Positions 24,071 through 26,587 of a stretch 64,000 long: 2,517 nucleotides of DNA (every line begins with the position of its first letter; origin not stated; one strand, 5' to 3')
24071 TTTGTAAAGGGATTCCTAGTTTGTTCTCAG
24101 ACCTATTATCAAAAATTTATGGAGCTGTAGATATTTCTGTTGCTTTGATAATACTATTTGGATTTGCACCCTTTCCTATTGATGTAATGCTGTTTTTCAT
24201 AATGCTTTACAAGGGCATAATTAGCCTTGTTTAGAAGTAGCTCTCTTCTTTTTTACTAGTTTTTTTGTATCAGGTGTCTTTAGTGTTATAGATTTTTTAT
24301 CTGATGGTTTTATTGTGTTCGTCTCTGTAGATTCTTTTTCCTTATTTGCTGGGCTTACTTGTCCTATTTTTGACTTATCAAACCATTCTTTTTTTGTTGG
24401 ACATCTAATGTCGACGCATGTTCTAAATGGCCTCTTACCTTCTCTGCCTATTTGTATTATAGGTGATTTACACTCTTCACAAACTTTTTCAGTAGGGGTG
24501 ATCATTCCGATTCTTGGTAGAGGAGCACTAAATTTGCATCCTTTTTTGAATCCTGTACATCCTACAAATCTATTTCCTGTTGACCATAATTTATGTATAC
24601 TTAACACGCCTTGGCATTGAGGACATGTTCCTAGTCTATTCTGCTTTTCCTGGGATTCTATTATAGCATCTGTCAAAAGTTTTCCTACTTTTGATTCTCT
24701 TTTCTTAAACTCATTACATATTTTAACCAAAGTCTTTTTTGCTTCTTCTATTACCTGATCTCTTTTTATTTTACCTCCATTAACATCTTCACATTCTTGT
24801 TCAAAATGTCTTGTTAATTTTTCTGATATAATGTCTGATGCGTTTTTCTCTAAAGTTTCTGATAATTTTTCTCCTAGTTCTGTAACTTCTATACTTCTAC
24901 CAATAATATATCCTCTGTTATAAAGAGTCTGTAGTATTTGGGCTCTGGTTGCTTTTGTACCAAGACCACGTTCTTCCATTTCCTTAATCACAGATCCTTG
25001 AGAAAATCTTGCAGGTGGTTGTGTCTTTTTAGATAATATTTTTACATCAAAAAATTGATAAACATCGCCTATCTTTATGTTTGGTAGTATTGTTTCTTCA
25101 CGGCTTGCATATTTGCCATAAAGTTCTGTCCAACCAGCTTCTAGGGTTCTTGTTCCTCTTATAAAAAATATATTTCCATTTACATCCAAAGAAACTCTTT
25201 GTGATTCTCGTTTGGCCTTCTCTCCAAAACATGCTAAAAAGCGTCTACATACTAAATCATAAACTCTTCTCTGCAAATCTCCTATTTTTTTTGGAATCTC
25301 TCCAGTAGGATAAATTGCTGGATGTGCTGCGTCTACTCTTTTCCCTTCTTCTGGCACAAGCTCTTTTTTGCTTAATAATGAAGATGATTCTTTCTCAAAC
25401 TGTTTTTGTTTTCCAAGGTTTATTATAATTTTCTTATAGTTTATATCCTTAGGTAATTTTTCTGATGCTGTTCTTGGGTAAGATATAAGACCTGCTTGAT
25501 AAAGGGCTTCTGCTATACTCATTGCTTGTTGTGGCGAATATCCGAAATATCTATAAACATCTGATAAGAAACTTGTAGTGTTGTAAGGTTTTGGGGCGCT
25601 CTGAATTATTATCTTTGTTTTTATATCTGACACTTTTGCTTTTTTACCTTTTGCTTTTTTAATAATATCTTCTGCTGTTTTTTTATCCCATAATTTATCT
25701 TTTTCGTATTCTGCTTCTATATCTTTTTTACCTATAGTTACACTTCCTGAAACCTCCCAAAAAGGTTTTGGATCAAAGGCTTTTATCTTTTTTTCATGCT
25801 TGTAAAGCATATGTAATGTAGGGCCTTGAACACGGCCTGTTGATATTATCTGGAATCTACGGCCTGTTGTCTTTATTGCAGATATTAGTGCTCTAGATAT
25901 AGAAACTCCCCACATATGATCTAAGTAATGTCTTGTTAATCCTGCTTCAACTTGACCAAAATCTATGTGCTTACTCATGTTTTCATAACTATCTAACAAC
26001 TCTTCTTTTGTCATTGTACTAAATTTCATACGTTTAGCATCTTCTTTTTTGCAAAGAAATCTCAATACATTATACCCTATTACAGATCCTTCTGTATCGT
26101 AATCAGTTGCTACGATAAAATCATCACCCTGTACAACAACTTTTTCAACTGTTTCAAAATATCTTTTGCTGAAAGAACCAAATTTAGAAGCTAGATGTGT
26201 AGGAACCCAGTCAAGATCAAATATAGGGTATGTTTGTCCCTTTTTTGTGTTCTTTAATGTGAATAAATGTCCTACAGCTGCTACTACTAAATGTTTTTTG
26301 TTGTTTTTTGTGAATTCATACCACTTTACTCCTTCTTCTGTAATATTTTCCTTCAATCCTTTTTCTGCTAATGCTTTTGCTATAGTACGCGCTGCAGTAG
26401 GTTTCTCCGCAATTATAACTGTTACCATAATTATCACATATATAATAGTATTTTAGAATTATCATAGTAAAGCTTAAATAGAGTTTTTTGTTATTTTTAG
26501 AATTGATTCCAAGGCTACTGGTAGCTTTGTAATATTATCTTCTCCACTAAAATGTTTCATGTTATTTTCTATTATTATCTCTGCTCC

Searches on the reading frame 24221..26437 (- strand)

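Call 9: search_protein_families(library=pfam, proteins=[window:24221-26437:-], max_evalue=0.00001)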
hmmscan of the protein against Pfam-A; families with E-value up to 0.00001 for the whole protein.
window:24221-26437:- (738 aa): 2 families
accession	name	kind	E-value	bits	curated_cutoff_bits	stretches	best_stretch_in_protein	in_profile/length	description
PF01131.25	Topoisom_bac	-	3.9e-116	388.9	35.1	1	158-563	2-410/411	DNA topoisomerase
PF01751.28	Toprim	-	7.6e-11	42.5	23.1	1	6-140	1-94/96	Toprim domain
